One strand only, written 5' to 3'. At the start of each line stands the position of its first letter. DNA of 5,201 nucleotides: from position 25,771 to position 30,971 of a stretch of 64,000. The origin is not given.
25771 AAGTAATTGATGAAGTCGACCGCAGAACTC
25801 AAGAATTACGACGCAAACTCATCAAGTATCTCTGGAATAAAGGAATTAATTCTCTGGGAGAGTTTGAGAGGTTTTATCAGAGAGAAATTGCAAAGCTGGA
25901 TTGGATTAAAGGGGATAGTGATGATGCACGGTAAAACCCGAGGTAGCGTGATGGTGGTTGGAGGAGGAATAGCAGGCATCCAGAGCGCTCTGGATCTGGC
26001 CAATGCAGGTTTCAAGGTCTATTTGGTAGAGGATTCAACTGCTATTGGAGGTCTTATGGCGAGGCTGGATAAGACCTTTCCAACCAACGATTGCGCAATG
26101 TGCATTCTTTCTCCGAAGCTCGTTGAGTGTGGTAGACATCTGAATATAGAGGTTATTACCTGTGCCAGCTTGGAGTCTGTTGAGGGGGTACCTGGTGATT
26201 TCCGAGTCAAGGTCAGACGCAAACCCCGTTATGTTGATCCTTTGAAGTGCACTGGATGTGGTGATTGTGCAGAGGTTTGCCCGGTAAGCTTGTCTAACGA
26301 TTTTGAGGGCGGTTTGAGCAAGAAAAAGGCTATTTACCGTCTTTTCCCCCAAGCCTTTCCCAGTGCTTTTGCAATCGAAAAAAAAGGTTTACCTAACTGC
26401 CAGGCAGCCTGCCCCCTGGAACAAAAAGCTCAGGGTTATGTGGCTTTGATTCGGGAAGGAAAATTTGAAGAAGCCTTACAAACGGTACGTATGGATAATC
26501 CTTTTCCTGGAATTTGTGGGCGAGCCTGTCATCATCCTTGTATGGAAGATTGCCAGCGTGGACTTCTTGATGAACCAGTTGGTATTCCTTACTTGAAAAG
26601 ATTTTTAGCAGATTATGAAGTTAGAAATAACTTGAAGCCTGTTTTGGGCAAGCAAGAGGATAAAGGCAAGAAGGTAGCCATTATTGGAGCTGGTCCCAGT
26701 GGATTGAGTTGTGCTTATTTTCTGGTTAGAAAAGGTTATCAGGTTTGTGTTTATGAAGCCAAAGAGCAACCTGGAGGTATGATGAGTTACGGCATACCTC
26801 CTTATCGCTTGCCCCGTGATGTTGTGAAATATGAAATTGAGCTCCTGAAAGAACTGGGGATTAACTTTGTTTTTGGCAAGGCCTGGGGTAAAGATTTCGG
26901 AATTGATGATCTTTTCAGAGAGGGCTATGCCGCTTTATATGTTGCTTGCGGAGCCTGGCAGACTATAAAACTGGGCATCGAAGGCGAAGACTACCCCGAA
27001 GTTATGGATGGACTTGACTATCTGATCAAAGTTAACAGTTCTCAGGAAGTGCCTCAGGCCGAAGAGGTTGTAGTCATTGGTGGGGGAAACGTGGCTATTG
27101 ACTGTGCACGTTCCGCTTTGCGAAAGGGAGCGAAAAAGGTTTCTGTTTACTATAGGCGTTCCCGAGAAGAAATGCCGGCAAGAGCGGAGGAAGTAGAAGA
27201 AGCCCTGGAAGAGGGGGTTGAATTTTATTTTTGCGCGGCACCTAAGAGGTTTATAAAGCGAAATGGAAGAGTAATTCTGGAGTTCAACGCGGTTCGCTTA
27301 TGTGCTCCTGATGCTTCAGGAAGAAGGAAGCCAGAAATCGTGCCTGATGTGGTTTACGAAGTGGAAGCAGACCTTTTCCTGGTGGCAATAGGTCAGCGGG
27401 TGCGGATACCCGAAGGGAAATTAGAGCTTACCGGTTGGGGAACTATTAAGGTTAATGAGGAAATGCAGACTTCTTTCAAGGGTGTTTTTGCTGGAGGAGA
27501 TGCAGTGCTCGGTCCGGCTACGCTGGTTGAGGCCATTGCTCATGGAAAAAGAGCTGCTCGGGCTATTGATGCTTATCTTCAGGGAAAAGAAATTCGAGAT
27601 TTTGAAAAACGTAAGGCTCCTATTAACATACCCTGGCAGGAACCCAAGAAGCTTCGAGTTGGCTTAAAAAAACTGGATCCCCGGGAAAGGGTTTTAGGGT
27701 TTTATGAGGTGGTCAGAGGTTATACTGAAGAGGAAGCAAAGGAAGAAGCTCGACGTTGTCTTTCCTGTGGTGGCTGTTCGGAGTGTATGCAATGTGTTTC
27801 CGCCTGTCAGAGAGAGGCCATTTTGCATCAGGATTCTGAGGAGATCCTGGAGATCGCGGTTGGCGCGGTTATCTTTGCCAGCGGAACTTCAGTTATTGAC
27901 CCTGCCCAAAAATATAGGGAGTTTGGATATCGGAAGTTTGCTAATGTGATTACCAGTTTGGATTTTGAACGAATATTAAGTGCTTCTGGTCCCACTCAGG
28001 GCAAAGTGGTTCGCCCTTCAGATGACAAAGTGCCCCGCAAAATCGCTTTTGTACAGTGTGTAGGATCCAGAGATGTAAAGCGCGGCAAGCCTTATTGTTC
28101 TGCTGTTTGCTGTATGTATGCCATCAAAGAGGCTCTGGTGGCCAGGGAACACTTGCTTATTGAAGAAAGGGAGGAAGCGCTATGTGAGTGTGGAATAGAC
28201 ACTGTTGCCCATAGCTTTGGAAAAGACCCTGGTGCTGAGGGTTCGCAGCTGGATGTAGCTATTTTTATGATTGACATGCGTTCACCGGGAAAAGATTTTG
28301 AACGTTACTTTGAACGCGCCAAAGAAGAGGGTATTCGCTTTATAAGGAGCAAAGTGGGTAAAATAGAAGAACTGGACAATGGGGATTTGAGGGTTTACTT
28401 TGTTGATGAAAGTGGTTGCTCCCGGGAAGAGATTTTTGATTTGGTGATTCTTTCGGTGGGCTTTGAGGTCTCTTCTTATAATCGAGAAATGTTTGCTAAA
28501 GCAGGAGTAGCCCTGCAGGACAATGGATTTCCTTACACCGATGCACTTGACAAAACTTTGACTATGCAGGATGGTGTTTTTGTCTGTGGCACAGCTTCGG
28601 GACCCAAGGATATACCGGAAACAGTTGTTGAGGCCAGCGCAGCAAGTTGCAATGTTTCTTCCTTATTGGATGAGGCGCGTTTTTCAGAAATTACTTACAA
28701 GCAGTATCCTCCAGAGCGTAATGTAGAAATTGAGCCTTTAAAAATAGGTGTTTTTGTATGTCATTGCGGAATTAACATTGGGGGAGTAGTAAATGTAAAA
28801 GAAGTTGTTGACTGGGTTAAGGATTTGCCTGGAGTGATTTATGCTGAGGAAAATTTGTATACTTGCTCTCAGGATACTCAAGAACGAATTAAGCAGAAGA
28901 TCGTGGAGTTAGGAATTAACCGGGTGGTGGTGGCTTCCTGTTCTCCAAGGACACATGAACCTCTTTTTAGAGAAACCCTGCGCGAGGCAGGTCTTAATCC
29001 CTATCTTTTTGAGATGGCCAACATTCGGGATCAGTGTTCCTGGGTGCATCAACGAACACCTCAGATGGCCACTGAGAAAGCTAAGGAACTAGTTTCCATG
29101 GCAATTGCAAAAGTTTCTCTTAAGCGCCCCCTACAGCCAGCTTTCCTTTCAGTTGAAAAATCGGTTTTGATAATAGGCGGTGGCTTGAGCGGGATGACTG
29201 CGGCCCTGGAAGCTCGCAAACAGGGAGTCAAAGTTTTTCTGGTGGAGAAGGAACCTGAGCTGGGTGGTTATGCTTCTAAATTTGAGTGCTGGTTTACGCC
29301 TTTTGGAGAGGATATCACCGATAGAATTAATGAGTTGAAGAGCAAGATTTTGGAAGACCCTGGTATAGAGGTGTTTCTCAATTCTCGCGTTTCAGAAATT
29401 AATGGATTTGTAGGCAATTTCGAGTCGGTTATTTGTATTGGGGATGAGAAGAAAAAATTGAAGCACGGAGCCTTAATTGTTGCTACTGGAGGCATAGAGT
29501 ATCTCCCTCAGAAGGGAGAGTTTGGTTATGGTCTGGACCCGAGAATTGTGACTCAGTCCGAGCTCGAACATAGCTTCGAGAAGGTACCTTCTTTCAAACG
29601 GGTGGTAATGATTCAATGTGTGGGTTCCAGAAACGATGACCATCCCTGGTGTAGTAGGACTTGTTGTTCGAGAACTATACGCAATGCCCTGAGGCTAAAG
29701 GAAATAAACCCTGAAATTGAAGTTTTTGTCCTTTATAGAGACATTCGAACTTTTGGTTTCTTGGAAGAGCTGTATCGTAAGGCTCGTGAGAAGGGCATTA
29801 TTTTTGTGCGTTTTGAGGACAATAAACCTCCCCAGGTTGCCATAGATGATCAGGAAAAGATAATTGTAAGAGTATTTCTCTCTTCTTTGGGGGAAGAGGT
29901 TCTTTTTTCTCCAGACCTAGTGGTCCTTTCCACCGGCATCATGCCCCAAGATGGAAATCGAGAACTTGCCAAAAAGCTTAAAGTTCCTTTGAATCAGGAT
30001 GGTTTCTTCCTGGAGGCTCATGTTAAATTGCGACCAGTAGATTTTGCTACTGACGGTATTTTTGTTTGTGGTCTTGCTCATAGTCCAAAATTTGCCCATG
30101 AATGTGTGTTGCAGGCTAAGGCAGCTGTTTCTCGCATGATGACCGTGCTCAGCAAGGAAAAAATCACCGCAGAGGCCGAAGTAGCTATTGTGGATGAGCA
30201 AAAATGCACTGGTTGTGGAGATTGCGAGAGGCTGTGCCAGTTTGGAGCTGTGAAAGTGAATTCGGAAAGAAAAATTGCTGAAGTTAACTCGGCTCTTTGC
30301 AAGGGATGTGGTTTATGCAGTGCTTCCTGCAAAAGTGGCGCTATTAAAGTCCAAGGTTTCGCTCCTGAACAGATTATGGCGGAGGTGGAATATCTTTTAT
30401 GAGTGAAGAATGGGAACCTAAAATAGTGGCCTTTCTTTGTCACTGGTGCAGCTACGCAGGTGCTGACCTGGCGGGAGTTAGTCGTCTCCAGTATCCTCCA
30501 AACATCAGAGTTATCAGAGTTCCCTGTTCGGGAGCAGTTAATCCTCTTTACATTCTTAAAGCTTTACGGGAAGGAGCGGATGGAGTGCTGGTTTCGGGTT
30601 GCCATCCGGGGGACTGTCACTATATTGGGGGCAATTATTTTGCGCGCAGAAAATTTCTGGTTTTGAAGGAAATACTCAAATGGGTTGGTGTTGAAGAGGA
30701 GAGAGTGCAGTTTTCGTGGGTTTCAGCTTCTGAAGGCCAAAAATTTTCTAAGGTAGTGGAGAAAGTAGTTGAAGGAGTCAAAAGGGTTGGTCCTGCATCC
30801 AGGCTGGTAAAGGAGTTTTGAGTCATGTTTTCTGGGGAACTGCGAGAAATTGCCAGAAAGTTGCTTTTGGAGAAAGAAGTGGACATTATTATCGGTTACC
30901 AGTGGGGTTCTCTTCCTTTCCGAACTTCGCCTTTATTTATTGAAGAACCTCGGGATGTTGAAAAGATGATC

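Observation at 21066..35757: Methyl-branch Wood-Ljungdahl operon merging MetFV with Hdr-like and Flx-like modules but lacking HdrB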

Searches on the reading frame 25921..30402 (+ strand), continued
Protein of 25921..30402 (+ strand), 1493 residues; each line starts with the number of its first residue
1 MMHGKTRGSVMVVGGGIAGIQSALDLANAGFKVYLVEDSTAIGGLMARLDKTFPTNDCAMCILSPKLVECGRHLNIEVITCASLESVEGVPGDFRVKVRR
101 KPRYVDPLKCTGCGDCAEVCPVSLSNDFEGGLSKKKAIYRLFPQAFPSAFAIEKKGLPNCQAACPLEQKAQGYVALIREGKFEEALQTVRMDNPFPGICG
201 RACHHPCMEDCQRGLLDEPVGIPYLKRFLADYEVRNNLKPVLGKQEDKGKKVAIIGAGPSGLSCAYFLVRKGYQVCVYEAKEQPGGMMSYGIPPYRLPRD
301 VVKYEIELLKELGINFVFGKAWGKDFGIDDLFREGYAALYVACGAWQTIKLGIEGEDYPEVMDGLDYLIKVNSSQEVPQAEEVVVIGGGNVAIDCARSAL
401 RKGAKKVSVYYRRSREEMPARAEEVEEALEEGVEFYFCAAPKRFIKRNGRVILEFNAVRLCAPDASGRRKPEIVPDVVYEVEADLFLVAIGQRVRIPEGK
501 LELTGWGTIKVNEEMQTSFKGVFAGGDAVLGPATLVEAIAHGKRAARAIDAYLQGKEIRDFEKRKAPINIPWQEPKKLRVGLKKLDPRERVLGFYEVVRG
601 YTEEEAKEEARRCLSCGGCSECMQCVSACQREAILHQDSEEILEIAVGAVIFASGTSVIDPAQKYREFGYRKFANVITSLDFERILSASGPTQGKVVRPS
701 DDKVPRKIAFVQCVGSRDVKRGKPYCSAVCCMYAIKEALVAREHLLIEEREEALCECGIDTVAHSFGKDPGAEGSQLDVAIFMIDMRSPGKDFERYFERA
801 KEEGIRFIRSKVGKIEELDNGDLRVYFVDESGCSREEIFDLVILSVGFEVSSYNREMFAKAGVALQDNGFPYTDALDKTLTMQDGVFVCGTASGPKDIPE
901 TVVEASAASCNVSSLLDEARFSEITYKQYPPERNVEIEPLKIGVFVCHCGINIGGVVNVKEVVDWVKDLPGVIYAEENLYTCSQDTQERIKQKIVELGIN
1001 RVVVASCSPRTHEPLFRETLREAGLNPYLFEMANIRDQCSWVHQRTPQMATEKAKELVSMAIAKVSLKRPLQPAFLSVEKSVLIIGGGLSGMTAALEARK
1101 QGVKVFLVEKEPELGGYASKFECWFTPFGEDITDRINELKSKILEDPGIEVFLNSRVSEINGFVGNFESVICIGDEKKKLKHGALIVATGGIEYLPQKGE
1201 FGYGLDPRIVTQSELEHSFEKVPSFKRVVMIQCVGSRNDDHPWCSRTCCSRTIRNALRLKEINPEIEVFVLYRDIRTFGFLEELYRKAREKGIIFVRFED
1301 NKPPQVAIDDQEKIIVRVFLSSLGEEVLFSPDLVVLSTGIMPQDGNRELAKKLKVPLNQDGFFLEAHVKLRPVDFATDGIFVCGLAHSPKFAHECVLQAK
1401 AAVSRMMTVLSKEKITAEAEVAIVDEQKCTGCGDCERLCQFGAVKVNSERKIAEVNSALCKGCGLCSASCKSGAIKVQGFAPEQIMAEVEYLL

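Call 43: search_protein_families(library=ncbifam, proteins=[window:25951-30402:+, L014:16509-17354:+, L032:1087-1653:+], max_evalue=0.00001)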
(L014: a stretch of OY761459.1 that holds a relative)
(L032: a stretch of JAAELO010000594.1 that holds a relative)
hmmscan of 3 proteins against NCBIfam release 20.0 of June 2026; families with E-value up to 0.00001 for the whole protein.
window:25951-30402:+ (1483 aa): 135 families (the best 25 are shown)
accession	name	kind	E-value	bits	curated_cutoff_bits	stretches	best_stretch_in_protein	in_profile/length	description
NF040770.1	hetero_SS_HdrA2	exception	2.1e-282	938.9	1100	5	931-1158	1-227/777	CoB-CoM heterodisulfide reductase HdrA2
NF041891.1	hdrA_Methbact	equivalog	1.3e-209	698.2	1300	5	1166-1482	309-635/762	ferredoxin:CoB-CoM heterodisulfide reductase subunit HdrA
NF041778.1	hetero_SS_HdrA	equivalog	6.2e-206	685.7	1400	4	1165-1482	321-650/771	ferredoxin:CoB-CoM heterodisulfide reductase subunit HdrA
NF009410.0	PRK12771.1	subfamily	1.5e-162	542.1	516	2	143-637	43-542/566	NAD(P)-binding protein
NF009454.0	PRK12814.1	equivalog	6.8e-132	441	916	1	149-615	103-580/657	putative NADPH-dependent glutamate synthase small subunit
NF009414.0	PRK12778.1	equivalog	3.8e-118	395.8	1103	1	148-545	337-751/752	bifunctional dihydroorotate dehydrogenase B NAD binding subunit/NADPH-dependent glutamate synthase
TIGR03315.1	Se_ygfK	equivalog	1.6e-106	356.9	835.3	1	149-622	446-900/1012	putative selenate reductase subunit YgfK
TIGR01316.1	gltA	equivalog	2.3e-105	353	471.75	1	149-543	37-449/449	NADPH-dependent glutamate synthase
NF010590.0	PRK13984.1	equivalog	2.8e-100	336.2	946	2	150-546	198-609/611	putative oxidoreductase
TIGR01318.1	gltD_gamma_fam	subfamily_domain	1e-94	317.8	482.95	1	146-544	46-466/467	glutamate synthase, small subunit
NF009408.0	PRK12769.1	equivalog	3.5e-84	283.1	1003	1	150-546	236-654/659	formate-dependent uric acid utilization protein AegA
NF009409.0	PRK12770.1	subfamily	5.2e-84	282.3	343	1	234-547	13-354/360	putative glutamate synthase subunit beta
NF009413.0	PRK12775.1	equivalog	4.2e-78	263.2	1895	1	148-545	339-756/1006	putative trifunctional 2-polyprenylphenol hydroxylase/glutamate synthase subunit beta/ferritin domain-containing protein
NF009415.0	PRK12779.1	equivalog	1.6e-73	248.1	1519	1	146-552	206-637/944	putative bifunctional glutamate synthase subunit beta/2-polyprenylphenol hydroxylase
NF009451.0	PRK12809.1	equivalog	5.9e-71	239.6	1154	1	148-544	217-635/639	formate-dependent uric acid utilization protein YgfT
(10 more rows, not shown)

L014:16509-17354:+ (282 aa): 6 families
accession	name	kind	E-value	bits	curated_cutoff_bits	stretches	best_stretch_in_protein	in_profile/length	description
TIGR03288.1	CoB_CoM_SS_B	equivalog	9.2e-49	166.2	345.15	1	3-277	2-288/290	CoB--CoM heterodisulfide reductase subunit B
NF042965.1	MFR_anch_SdhE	equivalog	2.8e-42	145.2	500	1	3-263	3-269/282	8-methylmenaquinol:fumarate reductase membrane anchor subunit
NF045670.1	quin_L_LdhH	equivalog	2.9e-13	49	800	1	1-234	467-686/706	L-lactate dehydrogenase (quinone) large subunit LdhH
NF004898.0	PRK06259.1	equivalog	7.6e-09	34.7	385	0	188-235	416-465/488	fumarate reductase (CoM/CoB) subunit TfrB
NF041780.1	hetero_SS_HdrB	equivalog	1.8e-08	34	450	1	20-236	23-254/304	ferredoxin:CoB-CoM heterodisulfide reductase subunit HdrB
NF008434.0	PRK11274.1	equivalog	3.1e-06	26.4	333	0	3-74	305-377/409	glycolate oxidase subunit GlcF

L032:1087-1653:+ (189 aa): 6 families
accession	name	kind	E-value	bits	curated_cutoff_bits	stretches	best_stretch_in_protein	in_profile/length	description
NF045711.1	sulf_resp_HmcF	equivalog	6.7e-27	94.4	750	1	27-156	314-437/457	sulfate respiration complex iron-sulfur protein HmcF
NF045724.1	ferredox_TmcB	equivalog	3.3e-26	91.8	735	1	18-163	285-423/430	electron transfer complex ferredoxin TmcB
NF004898.0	PRK06259.1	equivalog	2.6e-14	52.7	385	1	43-151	370-470/488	fumarate reductase (CoM/CoB) subunit TfrB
NF045796.1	DsrK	equivalog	6.1e-11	41.6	400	1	13-164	290-436/453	sulfate reduction electron transfer complex DsrMKJOP subunit DsrK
NF045670.1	quin_L_LdhH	equivalog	2.1e-08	32.9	800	1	41-160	591-701/706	L-lactate dehydrogenase (quinone) large subunit LdhH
TIGR03288.1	CoB_CoM_SS_B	equivalog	3.3e-06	26.6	345.15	1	36-171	130-270/290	CoB--CoM heterodisulfide reductase subunit B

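Call 44: search_protein_families(library=pfam, proteins=[L050:661-1278:+, L050:2215-3168:+, L050:3172-4449:+, L050:17743-18234:+, L050:18423-19295:+, L050:19403-20785:+, L056:18264-19154:+, L056:21086-21727:+, L056:22010-22858:+, L056:22997-24445:+], max_evalue=0.00001)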
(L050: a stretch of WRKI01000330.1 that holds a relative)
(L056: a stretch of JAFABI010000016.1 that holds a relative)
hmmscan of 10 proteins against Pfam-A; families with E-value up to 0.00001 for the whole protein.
L050:661-1278:+ (206 aa): 0 families

L050:2215-3168:+ (318 aa): 2 families
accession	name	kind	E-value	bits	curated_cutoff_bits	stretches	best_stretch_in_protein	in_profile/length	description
PF02882.25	THF_DHG_CYH_C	-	5.9e-70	234.1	27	1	156-311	1-157/160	Tetrahydrofolate dehydrogenase/cyclohydrolase, NAD(P)-binding domain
PF00763.28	THF_DHG_CYH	-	8.6e-41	139.3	32.8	1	38-153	1-115/115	Tetrahydrofolate dehydrogenase/cyclohydrolase, catalytic domain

L050:3172-4449:+ (426 aa): 1 family
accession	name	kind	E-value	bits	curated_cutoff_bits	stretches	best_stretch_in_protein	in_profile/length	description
PF01208.23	URO-D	-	1.8e-15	57.3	23.9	1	288-423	209-346/346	Uroporphyrinogen decarboxylase (URO-D)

L050:17743-18234:+ (164 aa): 0 families

L050:18423-19295:+ (291 aa): 0 families

L050:19403-20785:+ (461 aa): 1 family
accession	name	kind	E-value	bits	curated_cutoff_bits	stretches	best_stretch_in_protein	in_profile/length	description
PF13350.11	Y_phosphatase3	-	3.2e-38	132.5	22.2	1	54-324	1-191/240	Tyrosine phosphatase family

L056:18264-19154:+ (297 aa): 1 family
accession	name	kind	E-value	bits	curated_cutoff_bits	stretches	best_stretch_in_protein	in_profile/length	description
PF01226.23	Form_Nir_trans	-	5.5e-82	275.2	34.6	1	11-272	1-240/240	Formate/nitrite transporter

L056:21086-21727:+ (214 aa): 1 family
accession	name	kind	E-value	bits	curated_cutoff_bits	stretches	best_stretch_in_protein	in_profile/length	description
PF04961.17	FTCD_C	-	1.5e-69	233.8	24.5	1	11-191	1-181/182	Formiminotransferase-cyclodeaminase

L056:22010-22858:+ (283 aa): 2 families
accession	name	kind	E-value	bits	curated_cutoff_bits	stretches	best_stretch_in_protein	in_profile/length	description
PF02882.25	THF_DHG_CYH_C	-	2.3e-58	196.5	27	1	122-281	1-159/160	Tetrahydrofolate dehydrogenase/cyclohydrolase, NAD(P)-binding domain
PF00763.28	THF_DHG_CYH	-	3.3e-33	114.8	32.8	1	5-119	1-115/115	Tetrahydrofolate dehydrogenase/cyclohydrolase, catalytic domain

L056:22997-24445:+ (483 aa): 1 family
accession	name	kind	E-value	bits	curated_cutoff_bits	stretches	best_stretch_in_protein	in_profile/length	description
PF00072.30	Response_reg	-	1.9e-27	96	30.2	1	12-122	1-108/111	Response regulator receiver domain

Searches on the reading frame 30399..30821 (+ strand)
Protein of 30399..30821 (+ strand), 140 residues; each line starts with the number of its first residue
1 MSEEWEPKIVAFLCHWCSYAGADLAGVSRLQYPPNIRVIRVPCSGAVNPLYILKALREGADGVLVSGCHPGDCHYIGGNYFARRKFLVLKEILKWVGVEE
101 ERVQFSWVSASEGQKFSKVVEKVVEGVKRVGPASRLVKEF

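Call 4: search_protein_families(library=pfam, proteins=[window:30399-30821:+], max_evalue=0.01)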
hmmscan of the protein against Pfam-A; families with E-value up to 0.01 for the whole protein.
window:30399-30821:+ (140 aa): 1 family
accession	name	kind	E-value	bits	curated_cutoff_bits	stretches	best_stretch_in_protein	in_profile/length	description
PF02662.21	FlpD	-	1.4e-54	183.8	22.3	1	9-131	1-123/123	Methyl-viologen-reducing hydrogenase, delta subunit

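Call 10: find_encoding_contigs(protein=window:30399-30821:+, flank=10000, max_places=6)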
Protein window:30399-30821:+ (140 aa): 7 contigs read that carry it; 6 places shown.
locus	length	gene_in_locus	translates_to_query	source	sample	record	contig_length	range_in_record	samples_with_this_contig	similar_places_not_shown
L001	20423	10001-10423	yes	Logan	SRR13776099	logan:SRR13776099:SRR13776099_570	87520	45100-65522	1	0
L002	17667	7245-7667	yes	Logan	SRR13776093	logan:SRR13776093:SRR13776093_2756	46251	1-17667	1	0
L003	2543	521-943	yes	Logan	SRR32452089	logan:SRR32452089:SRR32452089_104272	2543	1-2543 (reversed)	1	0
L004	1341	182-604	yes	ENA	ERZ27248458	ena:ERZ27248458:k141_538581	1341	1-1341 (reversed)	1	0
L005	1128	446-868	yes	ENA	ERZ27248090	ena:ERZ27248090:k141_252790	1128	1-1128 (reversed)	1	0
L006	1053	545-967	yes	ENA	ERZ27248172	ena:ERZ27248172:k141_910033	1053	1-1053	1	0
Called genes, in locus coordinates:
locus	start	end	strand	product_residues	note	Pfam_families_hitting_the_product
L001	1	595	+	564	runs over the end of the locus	PF01268:FTHFS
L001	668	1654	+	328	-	PF07992:Pyr_redox_2 (faint), PF13450:NAD_binding_8 (weak), PF13738:Pyr_redox_3 (faint)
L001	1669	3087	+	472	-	PF12797:Fer4_2 (faint), PF12838:Fer4_7, PF13237:Fer4_10 (weak), PF13484:Fer4_16 (faint), PF14697:Fer4_21, PF00037:Fer4 (weak), PF13187:Fer4_9 (weak), PF00037:Fer4 (weak), +1 more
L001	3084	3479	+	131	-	PF02662:FlpD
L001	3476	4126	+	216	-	PF12225:DUF5981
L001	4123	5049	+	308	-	PF02219:MTHFR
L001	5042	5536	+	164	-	PF25160:LdpA_Fe-S-bd (faint), PF12838:Fer4_7 (weak), PF13183:Fer4_8, PF13187:Fer4_9 (weak), PF13237:Fer4_10 (weak), PF13484:Fer4_16 (faint), PF13534:Fer4_17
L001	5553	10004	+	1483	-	PF14691:Fer4_20, PF01266:DAO, PF07992:Pyr_redox_2, PF13450:NAD_binding_8, PF00890:FAD_binding_2, PF07992:Pyr_redox_2, PF12831:FAD_oxidored, PF13450:NAD_binding_8, +22 more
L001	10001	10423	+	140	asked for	PF02662:FlpD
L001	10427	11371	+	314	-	PF12797:Fer4_2 (faint), PF13237:Fer4_10 (faint)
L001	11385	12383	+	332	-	PF12838:Fer4_7 (faint), PF13746:Fer4_18 (faint), PF13187:Fer4_9 (faint), PF13534:Fer4_17 (faint), PF00037:Fer4 (faint), PF12797:Fer4_2 (faint), PF13183:Fer4_8 (weak), PF17179:Fer4_22, +1 more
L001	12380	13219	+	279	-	PF00970:FAD_binding_6, PF00175:NAD_binding_1, PF10418:DHODB_Fe-S_bind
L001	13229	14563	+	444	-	PF08245:Mur_ligase_M, PF02875:Mur_ligase_C, PF27239:FOL3_C (faint)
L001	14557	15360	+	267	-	PF00809:Pterin_bind, PF03599:CdhD (weak)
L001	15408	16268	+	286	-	-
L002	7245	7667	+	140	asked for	PF02662:FlpD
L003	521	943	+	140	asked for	PF02662:FlpD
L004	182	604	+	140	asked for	PF02662:FlpD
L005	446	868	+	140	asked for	PF02662:FlpD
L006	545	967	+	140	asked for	PF02662:FlpD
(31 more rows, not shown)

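Call 43: search_protein_families(library=ncbifam, proteins=[window:30399-30821:+], max_evalue=0.00001)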
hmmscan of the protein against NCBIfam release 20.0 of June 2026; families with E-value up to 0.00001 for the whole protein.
window:30399-30821:+ (140 aa): 4 families
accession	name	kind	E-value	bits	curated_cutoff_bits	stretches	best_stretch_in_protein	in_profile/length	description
NF040770.1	hetero_SS_HdrA2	exception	4.1e-53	180.6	1100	1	4-133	645-774/777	CoB-CoM heterodisulfide reductase HdrA2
NF045873.1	F420_non_VhuD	exception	8.8e-38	129.4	215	1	6-133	1-128/132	F420-non-reducing hydrogenase iron-sulfur subunit VhuD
NF041891.1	hdrA_Methbact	equivalog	2.1e-13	49.4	1300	1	5-112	642-743/762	ferredoxin:CoB-CoM heterodisulfide reductase subunit HdrA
NF041778.1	hetero_SS_HdrA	equivalog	5.9e-06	24.4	1400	1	9-67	656-714/771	ferredoxin:CoB-CoM heterodisulfide reductase subunit HdrA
